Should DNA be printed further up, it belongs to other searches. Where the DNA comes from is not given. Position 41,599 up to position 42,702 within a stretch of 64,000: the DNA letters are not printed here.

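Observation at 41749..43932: Coupled triplet of KaiC/RecA-fold paralogues: one P-loop-competent, two with ablated Walker A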

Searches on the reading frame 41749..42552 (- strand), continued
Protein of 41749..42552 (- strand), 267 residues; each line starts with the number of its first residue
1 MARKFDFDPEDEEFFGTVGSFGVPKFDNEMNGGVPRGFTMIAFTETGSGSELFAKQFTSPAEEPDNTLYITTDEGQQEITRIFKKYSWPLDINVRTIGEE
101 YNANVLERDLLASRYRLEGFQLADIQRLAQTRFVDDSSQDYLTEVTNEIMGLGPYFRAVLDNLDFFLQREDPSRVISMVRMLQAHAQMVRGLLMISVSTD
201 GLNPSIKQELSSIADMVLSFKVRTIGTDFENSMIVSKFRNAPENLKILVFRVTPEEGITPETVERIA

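Call 32: search_solved_structures(query=window:41749-42552:-, max_evalue=1, show_alignments=2)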
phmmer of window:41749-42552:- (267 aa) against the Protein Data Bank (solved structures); distinct sequences matched with E-value up to 1: 47.
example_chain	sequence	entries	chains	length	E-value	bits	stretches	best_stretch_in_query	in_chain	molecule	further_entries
8zn5_B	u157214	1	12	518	1.1e-08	38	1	21-91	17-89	KaiC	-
2w0m_A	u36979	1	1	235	9.8e-08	34.9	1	20-91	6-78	SSO2452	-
8jon_A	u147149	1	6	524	3.6e-06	29.8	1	24-91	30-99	Circadian clock oscillator protein KaiC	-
8zn6_F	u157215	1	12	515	2.5e-05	27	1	21-91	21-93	KaiC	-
2zts_A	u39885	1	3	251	2.6e-05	27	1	21-91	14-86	Putative uncharacterized protein PH0186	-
5jwq_A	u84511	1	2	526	4e-05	26.4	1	24-91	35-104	Circadian clock protein kinase KaiC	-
7dy1_A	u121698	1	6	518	4e-05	26.4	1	24-91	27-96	Circadian clock protein kinase KaiC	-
4o0m_A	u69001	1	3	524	4.2e-05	26.3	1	24-91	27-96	Circadian clock protein kinase KaiC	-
7x1y_A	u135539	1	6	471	5.4e-05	25.9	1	24-90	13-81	Circadian clock oscillator protein KaiC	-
4ijm_A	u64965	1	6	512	5.7e-05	25.9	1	24-90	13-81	Circadian clock protein kinase KaiC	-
3k0f_A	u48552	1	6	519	5.8e-05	25.9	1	24-90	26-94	Circadian clock protein kinase KaiC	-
3jzm_A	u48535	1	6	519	5.9e-05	25.8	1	24-90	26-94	Circadian clock protein kinase kaiC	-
1u9i_A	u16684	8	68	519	5.9e-05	25.8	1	24-90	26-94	KaiC | Circadian clock protein kinase kaiC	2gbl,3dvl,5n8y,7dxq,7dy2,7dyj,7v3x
7wdc_A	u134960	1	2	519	6e-05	25.8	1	24-90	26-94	Circadian clock protein kinase KaiC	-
3k0e_A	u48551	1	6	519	6.1e-05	25.8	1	24-90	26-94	Circadian clock protein kinase KaiC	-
2dr3_A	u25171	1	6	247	0.16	14.6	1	21-90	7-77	UPF0273 protein PH0284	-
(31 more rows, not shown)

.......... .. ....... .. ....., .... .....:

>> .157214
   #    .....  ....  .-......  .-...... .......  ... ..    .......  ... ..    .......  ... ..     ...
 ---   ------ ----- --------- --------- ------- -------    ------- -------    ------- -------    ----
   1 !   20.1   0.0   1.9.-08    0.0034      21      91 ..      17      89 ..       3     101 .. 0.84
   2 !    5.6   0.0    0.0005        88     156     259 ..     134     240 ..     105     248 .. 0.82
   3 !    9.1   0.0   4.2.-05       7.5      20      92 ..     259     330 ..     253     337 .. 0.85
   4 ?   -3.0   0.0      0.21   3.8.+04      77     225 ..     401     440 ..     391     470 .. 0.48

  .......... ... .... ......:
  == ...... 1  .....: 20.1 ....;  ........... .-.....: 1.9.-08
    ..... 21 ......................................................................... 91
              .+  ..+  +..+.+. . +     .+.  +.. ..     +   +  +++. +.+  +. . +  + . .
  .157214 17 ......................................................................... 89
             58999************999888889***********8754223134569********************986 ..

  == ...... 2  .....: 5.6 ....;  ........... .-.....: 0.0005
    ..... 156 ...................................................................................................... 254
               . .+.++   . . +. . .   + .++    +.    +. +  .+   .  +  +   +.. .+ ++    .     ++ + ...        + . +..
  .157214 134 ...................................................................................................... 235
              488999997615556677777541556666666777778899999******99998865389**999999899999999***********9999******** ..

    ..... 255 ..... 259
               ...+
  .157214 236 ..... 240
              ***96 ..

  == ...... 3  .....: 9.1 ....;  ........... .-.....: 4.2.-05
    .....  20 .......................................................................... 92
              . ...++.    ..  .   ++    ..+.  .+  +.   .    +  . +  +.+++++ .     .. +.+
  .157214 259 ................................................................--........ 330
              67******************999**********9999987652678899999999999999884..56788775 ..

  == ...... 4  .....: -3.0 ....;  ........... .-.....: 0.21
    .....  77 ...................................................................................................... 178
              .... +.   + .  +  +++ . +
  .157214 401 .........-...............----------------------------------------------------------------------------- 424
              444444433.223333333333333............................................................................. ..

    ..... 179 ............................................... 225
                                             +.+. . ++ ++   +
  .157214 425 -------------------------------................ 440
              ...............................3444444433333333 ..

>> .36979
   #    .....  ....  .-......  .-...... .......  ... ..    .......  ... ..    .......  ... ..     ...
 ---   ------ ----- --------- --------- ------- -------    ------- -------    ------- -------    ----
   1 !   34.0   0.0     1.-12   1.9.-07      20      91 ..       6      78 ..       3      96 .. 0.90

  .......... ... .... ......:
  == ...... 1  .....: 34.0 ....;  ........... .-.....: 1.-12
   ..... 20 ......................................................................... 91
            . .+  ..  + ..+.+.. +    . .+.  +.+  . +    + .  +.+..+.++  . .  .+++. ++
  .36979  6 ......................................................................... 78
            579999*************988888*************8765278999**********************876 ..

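Call 72: search_protein_families(library=padloc, proteins=[window:41749-42552:-], max_evalue=0.01)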
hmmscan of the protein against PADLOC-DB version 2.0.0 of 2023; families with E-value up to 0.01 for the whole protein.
window:41749-42552:- (267 aa): 0 families

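Call 78: predict_structure(alignment_id=A5)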
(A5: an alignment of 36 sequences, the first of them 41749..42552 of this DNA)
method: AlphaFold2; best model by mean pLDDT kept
length: 267 residues; sequences in the alignment: 36
mean_pLDDT: 86.6   pTM: 0.83
mean pLDDT of the five models: 86.6, 86.3, 85.8, 84.6, 81.6
residues with pLDDT >= 90: 142; 70-90: 100; 50-70: 17; < 50: 8
segments of 3 or more residues with pLDDT < 50: 132-137
pLDDT, mean of each block of 10 residues (from residue 1): 68 86 87 92 92 91 87 92 92 90 80 78 67 54 94 94 92 96 96 95 93 96 85 93 89 86 66
secondary structure, 60 per line:
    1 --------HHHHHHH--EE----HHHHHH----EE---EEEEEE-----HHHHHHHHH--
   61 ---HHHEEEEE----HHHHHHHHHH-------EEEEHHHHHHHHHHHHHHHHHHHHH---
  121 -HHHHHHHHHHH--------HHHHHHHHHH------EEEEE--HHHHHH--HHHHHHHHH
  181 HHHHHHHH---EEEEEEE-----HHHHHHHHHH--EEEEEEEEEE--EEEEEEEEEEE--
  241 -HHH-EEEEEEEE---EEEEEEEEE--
elements in order: H9-15 H24-29 E39-44 H50-58 E67-71 H76-85 E93-96 H97-117 H122-132 H141-150 E157-161 H164-169 H172-188 E192-198 H204-213 E216-225 E228-238 E246-253 E257-265

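Call 81: fold_search(model_id=the predicted structure, library=pdb)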
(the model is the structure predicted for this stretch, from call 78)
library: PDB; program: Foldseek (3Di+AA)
matches with E <= 10: 1759; with E <= 0.001: 1011
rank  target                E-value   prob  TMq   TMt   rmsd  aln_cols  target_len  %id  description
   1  2w0m                  1.9e-13  1.00  0.61  0.73   5.7       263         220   17  Crystal Structure of sso2452 from Sulfolobus solfataricus P2 (released 2009-05-19)
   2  7s65_B                2.1e-13  1.00  0.68  0.40   3.1       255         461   12  Compressed conformation of nighttime state KaiC (released 2021-09-22)
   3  8zn5_F                2.2e-13  1.00  0.62  0.38   8.9       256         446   18  Crystal Structure of Designed Clock Protein KaiC (released 2025-04-16)
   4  8zn5_A                4.1e-13  1.00  0.64  0.40   5.2       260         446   20  Crystal Structure of Designed Clock Protein KaiC (released 2025-04-16)
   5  4yds                  5.2e-13  1.00  0.65  0.76   5.1       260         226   13  FlaH from Sulfolobus acidocaldarius with ATP and Mg-Ion (released 2015-11-11)
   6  8zn7_F                5.2e-13  1.00  0.68  0.41   4.1       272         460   16  Crystal Structure of Designed Clock Protein KaiC (released 2025-04-16)
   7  2dr3_F                6.7e-13  1.00  0.59  0.66   9.1       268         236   15  Crystal Structure of RecA superfamily ATPase PH0284 from Pyrococcus horikoshii OT3 (released 2006-12-06)
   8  8zn5_J                1.1e-12  1.00  0.62  0.39   7.5       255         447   19  Crystal Structure of Designed Clock Protein KaiC (released 2025-04-16)
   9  8zn5_I                1.1e-12  1.00  0.63  0.39   4.2       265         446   18  Crystal Structure of Designed Clock Protein KaiC (released 2025-04-16)
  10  2zts_A                1.4e-12  1.00  0.59  0.71  10.0       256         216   18  Crystal structure of KaiC-like protein PH0186 from hyperthermophilic archaea Pyrococcus horikoshii OT3 (released 2009-03-24)
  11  2dr3_A                1.7e-12  1.00  0.60  0.68   6.9       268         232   14  Crystal Structure of RecA superfamily ATPase PH0284 from Pyrococcus horikoshii OT3 (released 2006-12-06)
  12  4wia_A                1.8e-12  1.00  0.61  0.71   5.8       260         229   15  Crystal structure of flagellar accessory protein FlaH from Methanocaldococcus jannaschii (released 2015-10-07)
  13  8zn5_K                2.2e-12  1.00  0.64  0.40   5.2       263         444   19  Crystal Structure of Designed Clock Protein KaiC (released 2025-04-16)
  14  2dr3_B                2.4e-12  1.00  0.60  0.66   9.5       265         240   15  Crystal Structure of RecA superfamily ATPase PH0284 from Pyrococcus horikoshii OT3 (released 2006-12-06)
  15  4tlc_E                2.5e-12  1.00  0.63  0.73   6.3       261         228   16  Crystal structure of N-terminal C1 domain of KaiC (released 2015-07-01)
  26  2dr3_E                4.1e-12  1.00  0.59  0.66   9.1       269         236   14  Crystal Structure of RecA superfamily ATPase PH0284 from Pyrococcus horikoshii OT3 (released 2006-12-06)
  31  2zts_C                5.5e-12  1.00  0.61  0.71   6.5       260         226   16  Crystal structure of KaiC-like protein PH0186 from hyperthermophilic archaea Pyrococcus horikoshii OT3 (released 2009-03-24)
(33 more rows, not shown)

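Call 89: search_protein_families(library=pfam, proteins=[L001:8825-9841:-], max_evalue=0.1)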
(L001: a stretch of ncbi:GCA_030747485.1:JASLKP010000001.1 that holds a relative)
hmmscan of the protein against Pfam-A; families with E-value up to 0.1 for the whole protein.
L001:8825-9841:- (338 aa): 1 family
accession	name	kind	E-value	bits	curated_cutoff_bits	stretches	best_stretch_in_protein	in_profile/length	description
PF06847.16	Arc_PepC_II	-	8.5e-06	26.7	29.9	1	240-325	8-92/93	Archaeal Peptidase A24 C-terminus Type II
